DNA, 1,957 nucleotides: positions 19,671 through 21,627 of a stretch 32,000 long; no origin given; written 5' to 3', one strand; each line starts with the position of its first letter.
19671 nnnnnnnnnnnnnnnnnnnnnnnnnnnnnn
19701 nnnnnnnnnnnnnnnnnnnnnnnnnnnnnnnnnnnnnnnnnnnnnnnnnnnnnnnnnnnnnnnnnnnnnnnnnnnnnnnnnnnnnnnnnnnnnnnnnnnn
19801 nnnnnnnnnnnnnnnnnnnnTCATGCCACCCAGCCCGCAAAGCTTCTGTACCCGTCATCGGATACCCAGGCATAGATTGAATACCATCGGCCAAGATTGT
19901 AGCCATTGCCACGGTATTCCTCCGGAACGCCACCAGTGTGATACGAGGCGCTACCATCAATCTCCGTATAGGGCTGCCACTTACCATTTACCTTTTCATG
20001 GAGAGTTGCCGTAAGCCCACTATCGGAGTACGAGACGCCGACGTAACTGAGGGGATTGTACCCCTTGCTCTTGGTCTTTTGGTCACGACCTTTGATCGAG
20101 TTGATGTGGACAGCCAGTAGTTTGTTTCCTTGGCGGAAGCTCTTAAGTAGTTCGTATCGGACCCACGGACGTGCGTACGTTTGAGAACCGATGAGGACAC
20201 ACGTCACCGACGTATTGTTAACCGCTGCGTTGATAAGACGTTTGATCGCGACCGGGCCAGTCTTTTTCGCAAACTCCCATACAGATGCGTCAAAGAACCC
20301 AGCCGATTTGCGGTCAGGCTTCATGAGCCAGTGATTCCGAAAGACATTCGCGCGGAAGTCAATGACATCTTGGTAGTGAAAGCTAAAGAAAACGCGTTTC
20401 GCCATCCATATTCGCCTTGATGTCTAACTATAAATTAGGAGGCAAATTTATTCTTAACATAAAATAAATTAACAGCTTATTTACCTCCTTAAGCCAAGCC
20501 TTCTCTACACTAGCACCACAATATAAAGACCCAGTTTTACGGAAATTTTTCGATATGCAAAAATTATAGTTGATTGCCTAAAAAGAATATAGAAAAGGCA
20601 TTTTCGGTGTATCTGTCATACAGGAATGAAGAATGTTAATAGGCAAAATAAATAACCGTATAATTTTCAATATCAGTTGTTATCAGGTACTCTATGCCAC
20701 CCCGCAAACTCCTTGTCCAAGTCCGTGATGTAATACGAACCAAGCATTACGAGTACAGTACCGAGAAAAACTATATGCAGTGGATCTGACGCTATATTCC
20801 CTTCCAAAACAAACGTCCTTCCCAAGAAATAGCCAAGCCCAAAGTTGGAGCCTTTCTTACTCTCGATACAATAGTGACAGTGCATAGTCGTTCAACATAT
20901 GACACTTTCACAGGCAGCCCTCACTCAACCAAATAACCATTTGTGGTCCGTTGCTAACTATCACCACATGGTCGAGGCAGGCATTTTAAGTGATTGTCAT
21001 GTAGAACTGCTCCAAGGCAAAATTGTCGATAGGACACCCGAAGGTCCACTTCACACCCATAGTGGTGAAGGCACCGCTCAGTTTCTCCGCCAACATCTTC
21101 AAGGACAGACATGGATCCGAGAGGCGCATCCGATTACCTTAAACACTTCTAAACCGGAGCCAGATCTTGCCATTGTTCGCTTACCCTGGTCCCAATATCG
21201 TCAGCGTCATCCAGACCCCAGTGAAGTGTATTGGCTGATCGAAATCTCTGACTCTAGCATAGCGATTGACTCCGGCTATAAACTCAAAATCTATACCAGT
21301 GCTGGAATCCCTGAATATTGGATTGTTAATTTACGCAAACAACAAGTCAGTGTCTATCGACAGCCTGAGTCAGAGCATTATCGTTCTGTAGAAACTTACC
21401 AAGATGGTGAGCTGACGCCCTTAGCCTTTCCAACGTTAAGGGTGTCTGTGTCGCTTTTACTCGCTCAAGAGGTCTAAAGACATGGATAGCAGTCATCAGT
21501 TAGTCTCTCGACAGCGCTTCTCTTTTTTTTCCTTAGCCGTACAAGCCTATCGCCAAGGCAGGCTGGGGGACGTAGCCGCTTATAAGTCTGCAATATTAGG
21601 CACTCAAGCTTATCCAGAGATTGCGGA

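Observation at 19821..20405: Orphan ThsB-like TIR (DUF1863) gene with no ThsA-type partner, beside a TA pair and three IS elements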

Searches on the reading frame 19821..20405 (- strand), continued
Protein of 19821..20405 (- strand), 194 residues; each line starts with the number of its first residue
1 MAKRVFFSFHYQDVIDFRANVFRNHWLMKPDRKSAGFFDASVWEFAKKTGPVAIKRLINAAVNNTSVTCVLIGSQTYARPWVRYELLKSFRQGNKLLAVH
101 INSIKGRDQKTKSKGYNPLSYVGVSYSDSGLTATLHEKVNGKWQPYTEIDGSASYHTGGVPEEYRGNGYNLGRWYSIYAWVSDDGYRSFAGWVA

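Call 42: search_dna_similar(query=L007:8846-10285:+, collection=plasmids, mode=protein, max_evalue=0.00001, max_rows=15)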
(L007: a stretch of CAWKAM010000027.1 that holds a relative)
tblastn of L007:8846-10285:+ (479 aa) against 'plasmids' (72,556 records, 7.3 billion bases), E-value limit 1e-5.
Records with a match: 373; places in all: 386; records where one place covers at least 80% of the query: 105.
Best place of each record, by identity: <60% 373.
By first word of the organism name: Pantoea 94; Sinorhizobium 64; Bacillus 63; Enterococcus 28; Rhizobium 23; Lactiplantibacillus 21; Zymomonas 9; Mesorhizobium 7; Ligilactobacillus 5; Vibrio 4; and 33 more.
By predicted mobility (MOB-suite, as given by PLSDB): non-mobilizable 205; mobilizable 114; conjugative 54.
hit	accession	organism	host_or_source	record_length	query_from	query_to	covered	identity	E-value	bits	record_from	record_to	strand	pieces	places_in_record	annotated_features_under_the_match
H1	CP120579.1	Bacillus subtilis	cell culture,Kantong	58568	6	456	94%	50.7%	4e-140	452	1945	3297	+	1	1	SIR2 family protein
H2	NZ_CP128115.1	Bacillus halotolerans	bacterial isolate,rhizosphere soil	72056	6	456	94%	50.4%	1e-139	450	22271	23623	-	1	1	SIR2 family protein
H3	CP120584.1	Bacillus subtilis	cell culture,Kantong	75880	6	456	94%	50.4%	3e-139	449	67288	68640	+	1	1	SIR2 family protein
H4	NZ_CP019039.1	Bacillus velezensis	cell culture,rice paddy soil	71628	1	456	95%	47.9%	5e-133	431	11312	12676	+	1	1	SIR2 family protein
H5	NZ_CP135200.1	Bacillus velezensis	Ipomoea batatas,Sweet potato root,root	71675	1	456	95%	47.9%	5e-133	431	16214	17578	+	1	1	SIR2 family protein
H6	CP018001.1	Rhizobium sp. Y9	Veronaeopsis simplex Y34,cell culture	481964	5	479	99%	45.4%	2e-121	398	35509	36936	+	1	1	hypothetical protein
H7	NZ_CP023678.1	Zymomonas mobilis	-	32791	9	469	96%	46.1%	3e-115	380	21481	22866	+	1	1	SIR2 family protein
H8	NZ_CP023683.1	Zymomonas mobilis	-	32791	9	469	96%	46.1%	3e-115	380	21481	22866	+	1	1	SIR2 family protein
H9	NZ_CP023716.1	Zymomonas mobilis subsp. mobilis ZM4 = ATCC 31821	-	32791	9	469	96%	46.1%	3e-115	380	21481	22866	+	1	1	SIR2 family protein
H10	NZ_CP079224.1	Zymomonas mobilis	cell culture,Palm wine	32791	9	469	96%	46.1%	3e-115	380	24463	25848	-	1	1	SIR2 family protein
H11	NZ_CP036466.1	Zymomonas mobilis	cell culture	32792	9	469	96%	46.1%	3e-115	380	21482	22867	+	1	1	SIR2 family protein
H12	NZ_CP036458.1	Zymomonas mobilis subsp. mobilis ZM4 = ATCC 31821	cell culture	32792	9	469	96%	46.1%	3e-115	380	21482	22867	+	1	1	SIR2 family protein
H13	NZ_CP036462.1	Zymomonas mobilis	cell culture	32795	9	469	96%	46.1%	3e-115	380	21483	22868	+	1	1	SIR2 family protein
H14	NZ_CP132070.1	Bacillus mycoides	whole organism,soil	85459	6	463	96%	46.0%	7e-120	393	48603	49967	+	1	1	thsA: Thoeris anti-phage system NAD(+) hydrolase ThsA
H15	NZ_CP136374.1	Bacillus mycoides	whole organism,soil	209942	6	463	96%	46.0%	7e-120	393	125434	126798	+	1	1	thsA: Thoeris anti-phage system NAD(+) hydrolase ThsA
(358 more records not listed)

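Call 43: search_dna_similar(query=window:19824-20405:-, collection=plasmids, mode=protein, max_evalue=1e-10, max_rows=25)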
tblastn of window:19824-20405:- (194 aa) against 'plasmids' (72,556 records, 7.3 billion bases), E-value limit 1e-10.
Records with a match: 84; places in all: 95; records where one place covers at least 80% of the query: 50.
Best place of each record, by identity: <60% 84.
By first word of the organism name: Bacillus 21; Zymomonas 8; Sinorhizobium 6; Sphingobium 5; Klebsiella 4; Sulfitobacter 3; Bradyrhizobium 2; Burkholderia 2; Sphingomonas 2; Rhizobium 2; and 25 more.
By predicted mobility (MOB-suite, as given by PLSDB): non-mobilizable 47; conjugative 27; mobilizable 10.
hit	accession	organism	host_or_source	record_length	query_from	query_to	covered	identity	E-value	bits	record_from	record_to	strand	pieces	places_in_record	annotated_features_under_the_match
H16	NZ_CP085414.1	Bacillus paranthracis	single cell,soil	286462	1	193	99%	55.7%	7e-65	222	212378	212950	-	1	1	thsB: Thoeris anti-phage system ThsA activator ThsB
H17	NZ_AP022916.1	Bacillus cereus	-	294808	1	193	99%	55.7%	7e-65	222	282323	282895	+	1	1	thsB: Thoeris anti-phage system ThsA activator ThsB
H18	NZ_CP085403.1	Bacillus anthracis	single cell,soil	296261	1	193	99%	55.7%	7e-65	222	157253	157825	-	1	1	thsB: Thoeris anti-phage system ThsA activator ThsB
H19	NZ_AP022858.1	Bacillus cereus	-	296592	1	193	99%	55.7%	7e-65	222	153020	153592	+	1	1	thsB: Thoeris anti-phage system ThsA activator ThsB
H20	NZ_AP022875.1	Bacillus cereus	-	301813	1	193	99%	55.7%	7e-65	222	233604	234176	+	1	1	thsB: Thoeris anti-phage system ThsA activator ThsB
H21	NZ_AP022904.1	Bacillus cereus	-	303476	1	193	99%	55.7%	7e-65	222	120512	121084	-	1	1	thsB: Thoeris anti-phage system ThsA activator ThsB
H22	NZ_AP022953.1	Bacillus cereus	-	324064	1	193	99%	55.7%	7e-65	222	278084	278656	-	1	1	thsB: Thoeris anti-phage system ThsA activator ThsB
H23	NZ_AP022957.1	Bacillus cereus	-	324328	1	193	99%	55.7%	7e-65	222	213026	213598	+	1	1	thsB: Thoeris anti-phage system ThsA activator ThsB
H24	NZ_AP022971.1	Bacillus cereus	-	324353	1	193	99%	55.7%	7e-65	222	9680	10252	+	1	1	thsB: Thoeris anti-phage system ThsA activator ThsB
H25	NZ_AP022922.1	Bacillus cereus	-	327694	1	193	99%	55.7%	7e-65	222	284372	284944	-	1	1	thsB: Thoeris anti-phage system ThsA activator ThsB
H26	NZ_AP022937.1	Bacillus cereus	-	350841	1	193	99%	55.7%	7e-65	222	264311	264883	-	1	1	thsB: Thoeris anti-phage system ThsA activator ThsB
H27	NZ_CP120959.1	Bacillus cereus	Moschus berezovskii,liver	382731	1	193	99%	55.7%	7e-65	222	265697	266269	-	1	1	thsB: Thoeris anti-phage system ThsA activator ThsB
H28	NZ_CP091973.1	Bacillus cereus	mixed culture,deep-sea water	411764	1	193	99%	55.7%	7e-65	222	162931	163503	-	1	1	thsB: Thoeris anti-phage system ThsA activator ThsB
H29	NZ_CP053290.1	Bacillus cereus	Pyropia,cell culture,seawater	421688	1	193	99%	55.7%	7e-65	222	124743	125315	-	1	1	thsB: Thoeris anti-phage system ThsA activator ThsB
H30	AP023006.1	Bacillus cereus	-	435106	1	193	99%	55.7%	7e-65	222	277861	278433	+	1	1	hypothetical protein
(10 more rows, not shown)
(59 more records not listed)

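Call 48: search_protein_families(library=pfam, proteins=[L013:4833-5789:+, L013:2049-3986:+, L026:8960-10114:-, L030:582-1061:+, L012:8911-9525:+, L011:7597-7950:+, L017:7360-7797:-, L018:867-1298:-, L013:4671-5111:-, L085:8952-9329:+], max_evalue=0.01)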
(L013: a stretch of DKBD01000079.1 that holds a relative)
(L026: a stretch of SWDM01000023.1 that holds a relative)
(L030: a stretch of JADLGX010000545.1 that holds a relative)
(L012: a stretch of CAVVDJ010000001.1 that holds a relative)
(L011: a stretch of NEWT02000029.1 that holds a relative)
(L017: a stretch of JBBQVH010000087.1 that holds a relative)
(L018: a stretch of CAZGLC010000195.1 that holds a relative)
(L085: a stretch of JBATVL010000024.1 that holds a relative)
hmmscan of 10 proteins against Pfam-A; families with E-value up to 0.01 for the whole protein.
L013:4833-5789:+ (318 aa): 3 families
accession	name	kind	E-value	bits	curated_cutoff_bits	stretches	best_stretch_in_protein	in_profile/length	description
PF18934.5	DUF5682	-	0.002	17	26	1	133-220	308-394/727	Family of unknown function (DUF5682)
PF13414.12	TPR_11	-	0.0022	18.1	26.8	0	245-261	10-26/42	TPR repeat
PF07719.23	TPR_2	-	0.0074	16.8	27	0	231-260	3-32/34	Tetratricopeptide repeat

L013:2049-3986:+ (645 aa): 27 families (the best 25 are shown)
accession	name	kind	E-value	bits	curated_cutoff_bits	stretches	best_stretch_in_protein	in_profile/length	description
PF13424.12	TPR_12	-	9.4e-59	196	30.1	7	459-533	2-76/77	Tetratricopeptide repeat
PF13374.12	TPR_10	-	9.8e-39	130.7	27.5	4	321-360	1-41/42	Tetratricopeptide repeat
PF13676.11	TIR_2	-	2e-25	90.1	28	1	12-133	1-118/122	TIR domain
PF07719.23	TPR_2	-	2.8e-22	77.4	27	2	546-574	3-31/34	Tetratricopeptide repeat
PF00515.34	TPR_1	-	1.2e-18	66.5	27.8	2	546-573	3-30/34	Tetratricopeptide repeat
PF24885.1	TPR_NPHP3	-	1.8e-14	54.2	100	2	539-620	136-219/239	Nephrocystin-3 TPR domain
PF13181.12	TPR_8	-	1.9e-12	46.7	25.7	1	546-573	3-30/34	Tetratricopeptide repeat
PF13176.12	TPR_7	-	3.2e-12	45.9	27.9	2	546-573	1-28/36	Tetratricopeptide repeat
PF13428.12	TPR_14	-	1.9e-11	43.9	23.5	0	547-574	4-31/44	Tetratricopeptide repeat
PF12968.13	DUF3856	-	1.1e-10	42.1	27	2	278-390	12-122/143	Domain of Unknown Function (DUF3856)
PF14938.12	SNAP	-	9e-10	38.9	25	1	506-624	39-154/282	Soluble NSF attachment protein, SNAP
PF17874.7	TPR_MalT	-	1.9e-08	34.4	45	1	427-615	14-192/336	MalT-like TPR region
PF13414.12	TPR_11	-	1.9e-08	34.3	26.8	1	553-573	3-23/42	TPR repeat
PF13431.12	TPR_17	-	9.7e-08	32.2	24.4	0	540-565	9-34/34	Tetratricopeptide repeat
PF13432.12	TPR_16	-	3.6e-07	30.9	32.7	1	550-611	3-58/65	Tetratricopeptide repeat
PF08937.16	ThsB_TIR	-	0.0056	17.5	21.2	0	13-87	1-85/100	Thoeris protein ThsB, TIR-like domain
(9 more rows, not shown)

L026:8960-10114:- (384 aa): 3 families
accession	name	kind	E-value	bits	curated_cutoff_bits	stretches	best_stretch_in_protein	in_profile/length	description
PF13676.11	TIR_2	-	5.5e-14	53.1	28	1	7-114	2-104/122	TIR domain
PF00072.30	Response_reg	-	1.7e-08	35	30.2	1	259-350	1-84/111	Response regulator receiver domain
PF01582.25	TIR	-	0.0053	17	21.3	1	12-105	12-101/179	TIR domain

L030:582-1061:+ (159 aa): 3 families
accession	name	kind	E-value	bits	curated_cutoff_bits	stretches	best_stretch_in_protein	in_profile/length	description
PF13676.11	TIR_2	-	6.4e-23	82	28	1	4-117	1-111/122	TIR domain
PF01582.25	TIR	-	9.7e-07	29.2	21.3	1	4-100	4-101/179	TIR domain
PF08937.16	ThsB_TIR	-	0.00085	20.1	21.2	1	43-94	48-94/100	Thoeris protein ThsB, TIR-like domain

L012:8911-9525:+ (204 aa): 0 families

L011:7597-7950:+ (117 aa): 0 families

L017:7360-7797:- (145 aa): 0 families

L018:867-1298:- (143 aa): 0 families

L013:4671-5111:- (146 aa): 0 families

L085:8952-9329:+ (125 aa): 0 families

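Call 49: search_protein_families(library=ncbifam, proteins=[window:19824-20405:-], max_evalue=0.01)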
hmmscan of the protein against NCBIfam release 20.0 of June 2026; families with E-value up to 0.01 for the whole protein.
window:19824-20405:- (194 aa): 0 families

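Call 62: search_protein_families(library=pfam, alignment_id=A4, max_evalue=1)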
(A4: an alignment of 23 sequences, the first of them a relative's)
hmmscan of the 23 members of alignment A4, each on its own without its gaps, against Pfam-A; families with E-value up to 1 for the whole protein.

A. member 1, L010:8534-9013:+ (160 aa): 0 families

B. families by the number of members that match (of 23 scanned): 17 families
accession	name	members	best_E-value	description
PF24838.2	8xMP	2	0.0025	Octameric membrane protein family (8xMP)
PF12166.14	Piezo_cap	2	0.013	Piezo non-specific cation channel, cap domain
PF10028.14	DUF2270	2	0.028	Predicted integral membrane protein (DUF2270)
PF03706.18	LPG_synthase_TM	1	0.0075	Lysylphosphatidylglycerol synthase TM region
PF07953.20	Toxin_R_bind_N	1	0.013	Clostridium neurotoxin, N-terminal receptor binding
PF20966.2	MASE6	1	0.022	MASE6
PF14256.11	YwiC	1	0.026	YwiC-like protein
PF00957.27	Synaptobrevin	1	0.039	Synaptobrevin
PF13858.11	DUF4199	1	0.069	Protein of unknown function (DUF4199)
PF24431.1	DUF7554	1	0.12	Family of unknown function (DUF7554)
PF18181.6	SLATT_1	1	0.13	SMODS and SLOG-associating 2TM effector domain 1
PF20903.3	SPL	1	0.13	Spore photoproduct lyase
PF16963.10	PelD_GGDEF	1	0.16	PelD GGDEF domain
PF11412.14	DsbD_N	1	0.19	Thiol:disulfide interchange protein DsbD, N-terminal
PF23565.1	ARM_TANGO6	1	0.25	Transport and Golgi organization protein 6 homolog, ARM-like repeat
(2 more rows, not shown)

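Call 66: find_encoding_contigs(protein=P0019, flank=4000, max_places=2)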
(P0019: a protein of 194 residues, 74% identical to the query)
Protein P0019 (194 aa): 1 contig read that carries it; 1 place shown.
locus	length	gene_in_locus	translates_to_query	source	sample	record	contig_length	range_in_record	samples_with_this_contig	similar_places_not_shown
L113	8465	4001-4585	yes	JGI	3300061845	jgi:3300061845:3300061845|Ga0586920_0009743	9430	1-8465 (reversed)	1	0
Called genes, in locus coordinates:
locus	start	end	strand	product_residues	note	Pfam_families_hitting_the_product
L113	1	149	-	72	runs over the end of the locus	-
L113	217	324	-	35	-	-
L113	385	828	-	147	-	-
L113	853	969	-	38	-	-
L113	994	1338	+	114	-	PF18557:NepR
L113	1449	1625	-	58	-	-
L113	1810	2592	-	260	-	-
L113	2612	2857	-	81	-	-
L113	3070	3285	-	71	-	-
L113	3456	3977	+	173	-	PF10083:DUF2321, PF12773:DZR (faint)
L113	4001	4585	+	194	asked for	PF08937:ThsB_TIR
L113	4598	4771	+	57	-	-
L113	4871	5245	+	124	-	PF08937:ThsB_TIR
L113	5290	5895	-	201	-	PF18180:LD_cluster3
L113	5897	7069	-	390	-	PF13676:TIR_2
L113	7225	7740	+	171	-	PF08937:ThsB_TIR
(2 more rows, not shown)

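Call 67: find_encoding_contigs(protein=P0046, flank=4000, max_places=2)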
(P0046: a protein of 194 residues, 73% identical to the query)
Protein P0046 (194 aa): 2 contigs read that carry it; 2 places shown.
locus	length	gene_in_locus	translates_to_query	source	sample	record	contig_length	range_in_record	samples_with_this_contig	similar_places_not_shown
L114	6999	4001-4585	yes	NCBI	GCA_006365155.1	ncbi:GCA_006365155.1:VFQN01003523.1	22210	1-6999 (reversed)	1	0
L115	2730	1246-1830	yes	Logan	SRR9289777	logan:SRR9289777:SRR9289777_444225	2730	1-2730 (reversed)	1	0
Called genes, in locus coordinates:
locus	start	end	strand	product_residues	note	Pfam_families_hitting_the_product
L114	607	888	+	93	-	-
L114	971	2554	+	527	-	PF04326:SLFN_AlbA_2, PF13749:HATPase_c_4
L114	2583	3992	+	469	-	PF13289:SIR2_2, PF18185:STALD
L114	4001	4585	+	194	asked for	PF08937:ThsB_TIR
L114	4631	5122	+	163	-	PF08937:ThsB_TIR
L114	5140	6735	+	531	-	PF23451:Zn_ribbon_PaaD (faint), PF23454:Zn_ribbon_Brz (faint), PF27659:CHP02642 (faint), PF00684:DnaJ_CXXCXGXG (weak)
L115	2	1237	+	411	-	?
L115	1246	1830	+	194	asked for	PF08937:ThsB_TIR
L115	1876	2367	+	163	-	PF08937:ThsB_TIR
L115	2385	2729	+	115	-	?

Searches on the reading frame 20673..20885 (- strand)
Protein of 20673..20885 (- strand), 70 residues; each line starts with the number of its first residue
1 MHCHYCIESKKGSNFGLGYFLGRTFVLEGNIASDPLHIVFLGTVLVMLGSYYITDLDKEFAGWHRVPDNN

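Call 3: search_protein_families(library=pfam, proteins=[window:20673-20885:-], max_evalue=0.1)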
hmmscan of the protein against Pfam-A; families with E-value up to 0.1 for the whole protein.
window:20673-20885:- (70 aa): 1 family
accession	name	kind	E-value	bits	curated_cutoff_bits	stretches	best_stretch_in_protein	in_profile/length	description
PF20340.3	DUF6635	-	0.095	12.2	27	1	10-54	168-212/272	Family of unknown function (DUF6635)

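Call 4: search_protein_families(library=padloc, proteins=[window:20673-20885:-], max_evalue=0.1)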
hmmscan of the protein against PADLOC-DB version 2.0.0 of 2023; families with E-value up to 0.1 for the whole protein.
window:20673-20885:- (70 aa): 0 families

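Call 49: search_protein_families(library=ncbifam, proteins=[window:20673-20885:-], max_evalue=0.01)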
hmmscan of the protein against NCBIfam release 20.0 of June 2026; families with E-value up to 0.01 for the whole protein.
window:20673-20885:- (70 aa): 0 families

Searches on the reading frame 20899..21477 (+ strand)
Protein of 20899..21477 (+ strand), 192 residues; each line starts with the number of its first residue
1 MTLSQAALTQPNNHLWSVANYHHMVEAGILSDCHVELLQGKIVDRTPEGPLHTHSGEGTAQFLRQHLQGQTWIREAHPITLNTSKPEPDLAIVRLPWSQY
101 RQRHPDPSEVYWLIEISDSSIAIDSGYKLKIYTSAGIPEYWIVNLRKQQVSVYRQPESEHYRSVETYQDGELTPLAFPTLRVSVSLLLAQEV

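Call 3: search_protein_families(library=pfam, proteins=[window:20899-21477:+], max_evalue=0.1)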
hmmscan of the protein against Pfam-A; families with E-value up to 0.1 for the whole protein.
window:20899-21477:+ (192 aa): 1 family
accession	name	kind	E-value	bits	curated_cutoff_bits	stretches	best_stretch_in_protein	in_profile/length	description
PF05685.18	Uma2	-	4.8e-30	104.7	27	1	29-184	9-171/172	Putative restriction endonuclease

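Call 4: search_protein_families(library=padloc, proteins=[window:20899-21477:+], max_evalue=0.1)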
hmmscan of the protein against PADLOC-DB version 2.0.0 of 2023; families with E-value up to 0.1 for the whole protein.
window:20899-21477:+ (192 aa): 5 families
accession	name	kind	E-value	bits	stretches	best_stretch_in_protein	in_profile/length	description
PDLC04833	PDC-S03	-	1.9e-16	58.2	1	9-189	17-204/207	-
PDLC04832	PDC-S03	-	2.6e-14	51.4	1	14-185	7-183/188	-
PDLC04834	PDC-S03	-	6.5e-08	30.5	1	115-184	109-178/184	-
PDLC04835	PDC-S03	-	1.1e-05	23.1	1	33-147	23-148/207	-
PDLC04943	PDC-S17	-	0.0047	14.4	1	114-165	117-162/199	-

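Call 25: find_encoding_contigs(protein=window:20899-21477:+, flank=6000, max_places=10)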
Protein window:20899-21477:+ (192 aa): 17 contigs read that carry it; 10 places shown.
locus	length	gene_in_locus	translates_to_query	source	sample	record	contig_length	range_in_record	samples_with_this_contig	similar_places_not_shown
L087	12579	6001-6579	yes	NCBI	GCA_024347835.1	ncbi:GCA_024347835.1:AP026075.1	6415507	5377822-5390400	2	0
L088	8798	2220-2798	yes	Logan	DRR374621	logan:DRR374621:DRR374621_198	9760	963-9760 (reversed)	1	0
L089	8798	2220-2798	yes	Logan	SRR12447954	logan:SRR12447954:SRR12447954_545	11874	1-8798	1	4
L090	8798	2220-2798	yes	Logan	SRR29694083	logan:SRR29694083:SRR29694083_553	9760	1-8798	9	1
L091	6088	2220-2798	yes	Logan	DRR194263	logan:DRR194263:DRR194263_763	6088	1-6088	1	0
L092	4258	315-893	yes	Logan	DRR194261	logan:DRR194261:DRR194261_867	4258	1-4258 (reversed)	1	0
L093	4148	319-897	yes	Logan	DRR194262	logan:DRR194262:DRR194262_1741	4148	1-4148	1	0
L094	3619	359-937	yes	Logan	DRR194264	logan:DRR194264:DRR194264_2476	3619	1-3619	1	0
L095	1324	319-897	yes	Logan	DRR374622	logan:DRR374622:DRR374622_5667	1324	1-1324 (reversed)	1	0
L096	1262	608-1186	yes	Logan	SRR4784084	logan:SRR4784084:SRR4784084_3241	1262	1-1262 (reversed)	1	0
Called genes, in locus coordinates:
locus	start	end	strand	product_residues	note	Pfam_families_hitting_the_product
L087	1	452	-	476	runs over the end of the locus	PF03446:NAD_binding_2, PF00393:6PGD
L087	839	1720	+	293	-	PF01710:HTH_Tnp_IS630, PF06056:Terminase_5 (faint), PF13384:HTH_23 (faint), PF13358:DDE_3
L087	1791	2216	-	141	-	PF01609:DDE_Tnp_1, PF13586:DDE_Tnp_1_2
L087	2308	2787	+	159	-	PF13384:HTH_23, PF13518:HTH_28, PF13551:HTH_29, PF13565:HTH_32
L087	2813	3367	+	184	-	PF13358:DDE_3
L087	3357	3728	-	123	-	PF13340:DUF4096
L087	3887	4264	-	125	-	-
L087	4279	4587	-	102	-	PF09907:HigB_toxin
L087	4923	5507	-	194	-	PF08937:ThsB_TIR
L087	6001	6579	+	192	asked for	PF05685:Uma2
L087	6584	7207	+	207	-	PF05019:Coq4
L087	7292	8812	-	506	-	PF02446:Glyco_hydro_77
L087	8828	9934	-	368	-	PF01266:DAO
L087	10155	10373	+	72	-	PF14217:DUF4327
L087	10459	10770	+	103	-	-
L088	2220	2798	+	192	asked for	PF05685:Uma2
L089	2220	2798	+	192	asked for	PF05685:Uma2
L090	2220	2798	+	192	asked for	PF05685:Uma2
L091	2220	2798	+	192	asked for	PF05685:Uma2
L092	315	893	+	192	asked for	PF05685:Uma2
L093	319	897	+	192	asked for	PF05685:Uma2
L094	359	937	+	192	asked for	PF05685:Uma2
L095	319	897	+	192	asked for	PF05685:Uma2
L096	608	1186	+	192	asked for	PF05685:Uma2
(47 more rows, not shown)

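Call 49: search_protein_families(library=ncbifam, proteins=[window:20899-21477:+], max_evalue=0.01)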
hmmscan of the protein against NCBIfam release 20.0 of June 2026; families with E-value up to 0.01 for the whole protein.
window:20899-21477:+ (192 aa): 0 families
